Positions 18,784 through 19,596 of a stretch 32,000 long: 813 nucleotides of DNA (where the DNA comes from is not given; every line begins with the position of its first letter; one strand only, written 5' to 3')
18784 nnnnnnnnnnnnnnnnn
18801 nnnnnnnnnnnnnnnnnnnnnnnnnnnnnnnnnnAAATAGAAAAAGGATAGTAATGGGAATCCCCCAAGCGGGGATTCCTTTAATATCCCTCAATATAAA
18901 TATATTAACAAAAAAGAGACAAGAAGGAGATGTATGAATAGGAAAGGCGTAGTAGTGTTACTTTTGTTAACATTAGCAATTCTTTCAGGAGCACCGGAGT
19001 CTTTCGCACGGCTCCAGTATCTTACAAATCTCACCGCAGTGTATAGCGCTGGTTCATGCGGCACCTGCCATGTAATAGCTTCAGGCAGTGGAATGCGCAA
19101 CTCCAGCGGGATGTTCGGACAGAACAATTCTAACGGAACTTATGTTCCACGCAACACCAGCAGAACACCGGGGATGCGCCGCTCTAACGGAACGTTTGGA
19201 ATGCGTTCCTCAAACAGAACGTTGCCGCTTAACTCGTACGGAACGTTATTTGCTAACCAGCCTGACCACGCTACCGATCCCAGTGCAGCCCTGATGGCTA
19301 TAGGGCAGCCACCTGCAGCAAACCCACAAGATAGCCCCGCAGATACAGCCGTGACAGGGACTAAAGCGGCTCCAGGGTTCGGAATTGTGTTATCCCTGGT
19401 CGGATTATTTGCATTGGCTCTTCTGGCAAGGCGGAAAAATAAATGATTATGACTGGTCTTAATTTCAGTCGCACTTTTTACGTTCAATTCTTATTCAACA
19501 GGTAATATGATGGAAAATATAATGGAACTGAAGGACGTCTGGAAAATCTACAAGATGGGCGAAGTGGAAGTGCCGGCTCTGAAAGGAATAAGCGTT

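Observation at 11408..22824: Two paralogous archaeal MacB-type ABC cassettes with an Ig-like surface protein gene fixed between ATPase and permease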

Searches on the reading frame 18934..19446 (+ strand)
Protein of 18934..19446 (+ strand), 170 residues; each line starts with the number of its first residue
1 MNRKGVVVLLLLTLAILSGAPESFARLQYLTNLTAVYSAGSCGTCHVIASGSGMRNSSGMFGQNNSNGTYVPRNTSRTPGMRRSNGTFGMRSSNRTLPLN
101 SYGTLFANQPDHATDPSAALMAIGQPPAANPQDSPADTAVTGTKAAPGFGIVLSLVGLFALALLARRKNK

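Call 4: search_protein_families(library=pfam, proteins=[window:18934-19446:+], max_evalue=0.01)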
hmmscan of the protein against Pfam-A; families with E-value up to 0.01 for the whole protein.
window:18934-19446:+ (170 aa): 1 family
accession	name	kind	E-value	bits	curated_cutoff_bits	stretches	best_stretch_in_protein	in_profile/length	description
PF18204.6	PGF-CTERM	-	3.8e-06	27.1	18.8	1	147-168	2-23/23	PGF-CTERM motif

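Call 5: search_protein_families(library=ncbifam, proteins=[window:18934-19446:+], max_evalue=0.01)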
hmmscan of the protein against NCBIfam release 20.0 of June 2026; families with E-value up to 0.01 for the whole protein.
window:18934-19446:+ (170 aa): 5 families
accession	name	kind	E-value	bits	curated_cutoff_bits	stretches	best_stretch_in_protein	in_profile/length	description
TIGR04126.1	PGF_CTERM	domain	2.5e-08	33.4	24.5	1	146-169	5-28/28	PGF-CTERM sorting domain-containing protein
NF041431.1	S_layer_MEMAR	equivalog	3.7e-05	22.4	600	1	121-169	771-819/819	MEMAR_RS02690 family S-layer glycoprotein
NF045529.2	Heimdall-CTERM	domain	0.00077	19.7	24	1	145-170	1-26/26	Heimdall-CTERM domain-containing surface protein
TIGR04216.1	halo_surf_glyco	exception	0.0011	17.3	400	1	132-169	748-784/784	HVO_2072 family ArtA-dependent S-layer glycoprotein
NF041335.1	surf_glcprot_Halo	equivalog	0.0013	16.9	1100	1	131-168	826-861/862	ArtA-dependent S-layer glycoprotein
